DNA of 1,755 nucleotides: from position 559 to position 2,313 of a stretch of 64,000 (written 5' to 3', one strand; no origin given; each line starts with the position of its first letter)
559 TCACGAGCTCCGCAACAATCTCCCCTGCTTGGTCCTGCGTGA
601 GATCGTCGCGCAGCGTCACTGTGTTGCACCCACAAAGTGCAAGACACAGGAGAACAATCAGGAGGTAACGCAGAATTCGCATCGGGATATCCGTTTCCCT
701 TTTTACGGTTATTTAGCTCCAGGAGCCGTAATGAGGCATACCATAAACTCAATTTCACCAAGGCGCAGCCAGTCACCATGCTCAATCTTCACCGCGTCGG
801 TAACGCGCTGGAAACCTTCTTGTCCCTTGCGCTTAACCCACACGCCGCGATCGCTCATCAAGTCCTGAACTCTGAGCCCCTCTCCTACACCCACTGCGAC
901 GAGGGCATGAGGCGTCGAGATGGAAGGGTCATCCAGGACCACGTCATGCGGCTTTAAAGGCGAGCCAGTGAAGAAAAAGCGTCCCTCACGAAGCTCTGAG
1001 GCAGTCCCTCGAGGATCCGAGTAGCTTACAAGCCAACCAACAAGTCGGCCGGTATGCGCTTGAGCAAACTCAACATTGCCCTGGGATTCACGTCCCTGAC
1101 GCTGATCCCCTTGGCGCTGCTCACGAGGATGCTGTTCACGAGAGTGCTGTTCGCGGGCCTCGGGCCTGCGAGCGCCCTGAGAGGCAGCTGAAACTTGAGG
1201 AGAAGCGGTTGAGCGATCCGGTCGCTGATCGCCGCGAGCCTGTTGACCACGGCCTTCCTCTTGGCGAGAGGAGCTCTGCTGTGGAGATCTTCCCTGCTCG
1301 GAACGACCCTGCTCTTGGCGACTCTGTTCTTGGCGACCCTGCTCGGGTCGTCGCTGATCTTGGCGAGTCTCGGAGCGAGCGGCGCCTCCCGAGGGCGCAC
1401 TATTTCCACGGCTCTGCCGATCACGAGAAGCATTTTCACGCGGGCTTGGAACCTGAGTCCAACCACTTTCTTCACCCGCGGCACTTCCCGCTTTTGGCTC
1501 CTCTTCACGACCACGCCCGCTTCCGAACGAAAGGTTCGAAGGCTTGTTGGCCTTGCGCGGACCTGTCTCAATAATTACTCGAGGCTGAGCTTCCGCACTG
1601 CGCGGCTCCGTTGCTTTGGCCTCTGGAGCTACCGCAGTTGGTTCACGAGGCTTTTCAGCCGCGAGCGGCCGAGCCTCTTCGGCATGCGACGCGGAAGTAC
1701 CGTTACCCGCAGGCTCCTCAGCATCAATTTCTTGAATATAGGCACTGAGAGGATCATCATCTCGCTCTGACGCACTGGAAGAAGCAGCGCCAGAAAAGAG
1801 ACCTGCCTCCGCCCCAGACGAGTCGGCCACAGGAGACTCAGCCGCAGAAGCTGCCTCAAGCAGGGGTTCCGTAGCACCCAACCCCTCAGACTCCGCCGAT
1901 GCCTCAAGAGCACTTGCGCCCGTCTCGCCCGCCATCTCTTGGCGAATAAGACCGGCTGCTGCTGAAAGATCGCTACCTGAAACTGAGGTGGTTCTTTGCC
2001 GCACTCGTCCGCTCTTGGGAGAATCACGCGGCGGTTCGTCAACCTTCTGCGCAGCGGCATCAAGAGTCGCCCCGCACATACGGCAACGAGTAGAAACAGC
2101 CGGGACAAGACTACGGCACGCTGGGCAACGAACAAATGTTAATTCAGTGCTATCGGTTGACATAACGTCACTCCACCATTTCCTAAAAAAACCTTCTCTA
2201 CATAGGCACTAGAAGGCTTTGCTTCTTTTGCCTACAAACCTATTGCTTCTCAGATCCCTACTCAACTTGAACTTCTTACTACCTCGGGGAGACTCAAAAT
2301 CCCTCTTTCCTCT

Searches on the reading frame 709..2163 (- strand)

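Call 12: search_protein_families(library=pfam, proteins=[window:709-2163:-], max_evalue=0.00001)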
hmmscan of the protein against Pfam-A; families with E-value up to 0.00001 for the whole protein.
window:709-2163:- (484 aa): 2 families
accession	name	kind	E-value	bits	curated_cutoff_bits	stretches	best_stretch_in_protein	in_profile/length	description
PF00498.31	FHA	-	1e-06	29.5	20.7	1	404-469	7-67/67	FHA domain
PF16697.10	Yop-YscD_cpl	-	1.3e-06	29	33.2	1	385-476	8-91/94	Inner membrane component of T3SS, cytoplasmic domain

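Call 54: search_protein_families(library=ncbifam, proteins=[window:709-2163:-], max_evalue=0.00001)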
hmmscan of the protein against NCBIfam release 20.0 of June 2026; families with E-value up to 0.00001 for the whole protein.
window:709-2163:- (484 aa): 0 families
